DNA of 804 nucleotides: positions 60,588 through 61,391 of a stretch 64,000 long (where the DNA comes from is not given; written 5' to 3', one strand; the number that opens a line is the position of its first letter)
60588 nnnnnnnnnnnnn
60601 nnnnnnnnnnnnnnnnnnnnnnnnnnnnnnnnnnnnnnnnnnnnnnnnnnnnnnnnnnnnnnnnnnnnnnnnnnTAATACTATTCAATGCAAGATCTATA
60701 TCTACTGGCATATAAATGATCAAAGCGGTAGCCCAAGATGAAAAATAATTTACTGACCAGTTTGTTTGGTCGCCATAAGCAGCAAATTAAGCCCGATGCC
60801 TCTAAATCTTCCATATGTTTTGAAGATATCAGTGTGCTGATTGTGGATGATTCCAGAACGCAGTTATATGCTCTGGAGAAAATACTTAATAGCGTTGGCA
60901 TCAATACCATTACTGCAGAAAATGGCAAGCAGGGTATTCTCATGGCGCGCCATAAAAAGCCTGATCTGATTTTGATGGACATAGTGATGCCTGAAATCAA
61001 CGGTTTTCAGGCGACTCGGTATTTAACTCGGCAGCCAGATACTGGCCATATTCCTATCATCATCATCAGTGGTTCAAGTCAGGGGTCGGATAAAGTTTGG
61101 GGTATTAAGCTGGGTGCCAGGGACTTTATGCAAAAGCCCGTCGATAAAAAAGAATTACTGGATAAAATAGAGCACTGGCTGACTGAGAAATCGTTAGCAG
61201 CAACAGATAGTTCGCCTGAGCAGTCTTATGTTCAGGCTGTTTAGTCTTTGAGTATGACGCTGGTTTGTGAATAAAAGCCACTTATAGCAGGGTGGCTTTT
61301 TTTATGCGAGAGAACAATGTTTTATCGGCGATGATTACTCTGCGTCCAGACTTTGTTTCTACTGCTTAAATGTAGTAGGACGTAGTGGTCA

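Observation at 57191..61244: Five-gene cluster after mreD: AAA ATPase, degenerate P-loop partner, tandem novel small proteins and a receiver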

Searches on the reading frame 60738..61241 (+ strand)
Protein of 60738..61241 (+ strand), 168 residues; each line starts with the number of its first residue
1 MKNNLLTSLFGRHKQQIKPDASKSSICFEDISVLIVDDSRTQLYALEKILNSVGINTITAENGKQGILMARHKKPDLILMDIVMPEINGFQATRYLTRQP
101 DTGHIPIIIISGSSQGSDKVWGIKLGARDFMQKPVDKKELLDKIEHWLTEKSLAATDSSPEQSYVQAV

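Call 3: search_protein_families(library=pfam, proteins=[window:60738-61241:+], max_evalue=0.1)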
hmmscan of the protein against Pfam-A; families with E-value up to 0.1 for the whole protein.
window:60738-61241:+ (168 aa): 2 families
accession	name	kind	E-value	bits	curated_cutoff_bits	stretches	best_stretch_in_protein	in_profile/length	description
PF00072.30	Response_reg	-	6.7e-28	97.5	30.2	1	33-145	1-111/111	Response regulator receiver domain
PF22000.2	DUF6929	-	0.065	12.8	27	1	22-80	4-63/286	Family of unknown function (DUF6929)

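Call 4: search_protein_families(library=ncbifam, proteins=[window:60738-61241:+], max_evalue=0.1)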
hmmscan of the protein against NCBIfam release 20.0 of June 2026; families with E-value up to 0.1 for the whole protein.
window:60738-61241:+ (168 aa): 104 families (the best 25 are shown)
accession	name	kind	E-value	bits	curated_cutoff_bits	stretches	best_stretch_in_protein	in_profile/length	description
NF007135.0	PRK09581.1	equivalog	2e-28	99.4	474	1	32-146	4-118/457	PleD family two-component system response regulator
NF045944.1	ResRegRpaBCyano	equivalog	1.8e-22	79.9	330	1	34-152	1-116/229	response regulator transcription factor RpaB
NF008318.0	PRK11107.1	equivalog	2.5e-22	78.8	890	1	3-161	640-798/920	two-component sensor histidine kinase BarA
TIGR02154.1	PhoB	equivalog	1.7e-21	76.6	296.2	1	32-151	4-123/226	phosphate regulon transcriptional regulator PhoB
NF045991.1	RespRegCtrARhodob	equivalog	6.7e-20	71.8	350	1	32-146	2-114/224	response regulator transcription factor CtrA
NF040689.1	MtrAB_MtrA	equivalog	7.1e-20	71.3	300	1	33-152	1-117/219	MtrAB system response regulator MtrA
NF045505.1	RR_RssB_Pseudo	equivalog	4.6e-19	68.7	700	1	31-143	6-116/394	two-component system response regulator RssB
NF041733.1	resp_reg_CseB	equivalog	7e-19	68.1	350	1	32-161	2-128/228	two-component system response regulator CseB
NF040534.1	resp_reg_YycF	equivalog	7.6e-19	67.9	340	1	33-158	3-125/231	response regulator YycF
NF041945.1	LuxN_Vibrio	equivalog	7.7e-19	67.3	1550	1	17-151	707-838/839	quorum-sensing autoinducer 1 sensor kinase/phosphatase LuxN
NF053854.1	RespRegPhoBBctds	equivalog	8.8e-19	67.7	270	1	33-156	1-123/225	two-component system response regulator PhoB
NF045717.1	DVU0259_DivK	exception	2.8e-18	66.2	160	1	33-146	5-114/117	DVU0259 family response regulator domain-containing protein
NF008199.0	PRK10955.1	equivalog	5.5e-18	65.7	341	1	33-154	4-121/232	envelope stress response regulator transcription factor CpxR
NF033120.0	vanR_FM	exception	1.3e-17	64.3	460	1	29-147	2-117/231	vancomycin resistance response regulator transcription factor, VanR-F/VanR-M family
NF008034.0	PRK10766.1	equivalog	1.6e-17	63.8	275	1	32-157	4-126/231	two-component system response regulator TorR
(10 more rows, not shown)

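Call 5: search_protein_families(library=padloc, proteins=[window:60738-61241:+], max_evalue=0.1)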
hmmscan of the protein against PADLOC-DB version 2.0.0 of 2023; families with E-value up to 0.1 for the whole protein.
window:60738-61241:+ (168 aa): 4 families
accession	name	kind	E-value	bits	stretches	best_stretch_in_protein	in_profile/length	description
PDLC04055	PD-T4-6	-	0.0029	14.4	1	26-152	361-487/496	-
PDLC00405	SduA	-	0.0063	14.1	1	32-90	8-66/323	DUF4263 domain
PDLC04725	PDC-M60B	-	0.011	13.5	1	31-88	4-63/158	-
PDLC04726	PDC-M60C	-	0.024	11.5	1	32-88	2-61/407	-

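Call 65: search_solved_structures(query=window:60738-61241:+, max_evalue=1e-10, show_alignments=1)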
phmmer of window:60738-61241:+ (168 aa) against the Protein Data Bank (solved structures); distinct sequences matched with E-value up to 1e-10: 73 (the best 60 are shown).
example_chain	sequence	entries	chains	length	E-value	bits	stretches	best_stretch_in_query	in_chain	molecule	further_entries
9g85_A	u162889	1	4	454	7.1e-25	90.8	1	33-145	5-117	Response regulator PleD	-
2wb4_A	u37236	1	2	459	7.4e-25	90.7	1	33-145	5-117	DIGUANYLATE CYCLASE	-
9g86_A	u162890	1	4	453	7.7e-25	90.7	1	33-145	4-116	Response regulator PleD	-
1w25_A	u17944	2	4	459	8.1e-25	90.6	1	33-145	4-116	STALKED-CELL DIFFERENTIATION CONTROLLING PROTEIN | RESPONSE REGULATOR PLED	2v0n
3gt7_A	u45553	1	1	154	1.1e-18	70.7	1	32-145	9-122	Sensor protein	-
8fk2_A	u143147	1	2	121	3.6e-18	69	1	33-147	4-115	Putative response regulator CovR VicR-like protein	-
1mvo_A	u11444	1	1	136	3.7e-18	69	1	32-158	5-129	PhoP response regulator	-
1m5t_A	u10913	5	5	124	2.4e-17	66.3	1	33-148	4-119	cell division response regulator DivK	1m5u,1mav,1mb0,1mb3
5xjp_A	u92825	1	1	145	1.2e-16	64.1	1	22-149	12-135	AdeR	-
5x5j_A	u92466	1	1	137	1.7e-16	63.6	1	27-149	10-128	AdeR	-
12aw_A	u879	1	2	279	2e-16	63.4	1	30-150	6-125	HYBRID TWO-COMPONENT SYSTEM PROTEIN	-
1nxo_A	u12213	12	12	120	2.7e-16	62.9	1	33-146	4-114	DNA-binding response regulator | Response regulator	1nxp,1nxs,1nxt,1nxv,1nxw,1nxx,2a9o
4ja2_A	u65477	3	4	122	2.8e-16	62.8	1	32-150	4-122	Response regulator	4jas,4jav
9dvt_R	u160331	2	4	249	3.1e-16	62.7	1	33-148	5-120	DNA-binding dual master transcriptional regulator RpaA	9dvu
6eb7_A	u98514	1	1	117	3.4e-16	62.6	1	33-145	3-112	DNA-binding response regulator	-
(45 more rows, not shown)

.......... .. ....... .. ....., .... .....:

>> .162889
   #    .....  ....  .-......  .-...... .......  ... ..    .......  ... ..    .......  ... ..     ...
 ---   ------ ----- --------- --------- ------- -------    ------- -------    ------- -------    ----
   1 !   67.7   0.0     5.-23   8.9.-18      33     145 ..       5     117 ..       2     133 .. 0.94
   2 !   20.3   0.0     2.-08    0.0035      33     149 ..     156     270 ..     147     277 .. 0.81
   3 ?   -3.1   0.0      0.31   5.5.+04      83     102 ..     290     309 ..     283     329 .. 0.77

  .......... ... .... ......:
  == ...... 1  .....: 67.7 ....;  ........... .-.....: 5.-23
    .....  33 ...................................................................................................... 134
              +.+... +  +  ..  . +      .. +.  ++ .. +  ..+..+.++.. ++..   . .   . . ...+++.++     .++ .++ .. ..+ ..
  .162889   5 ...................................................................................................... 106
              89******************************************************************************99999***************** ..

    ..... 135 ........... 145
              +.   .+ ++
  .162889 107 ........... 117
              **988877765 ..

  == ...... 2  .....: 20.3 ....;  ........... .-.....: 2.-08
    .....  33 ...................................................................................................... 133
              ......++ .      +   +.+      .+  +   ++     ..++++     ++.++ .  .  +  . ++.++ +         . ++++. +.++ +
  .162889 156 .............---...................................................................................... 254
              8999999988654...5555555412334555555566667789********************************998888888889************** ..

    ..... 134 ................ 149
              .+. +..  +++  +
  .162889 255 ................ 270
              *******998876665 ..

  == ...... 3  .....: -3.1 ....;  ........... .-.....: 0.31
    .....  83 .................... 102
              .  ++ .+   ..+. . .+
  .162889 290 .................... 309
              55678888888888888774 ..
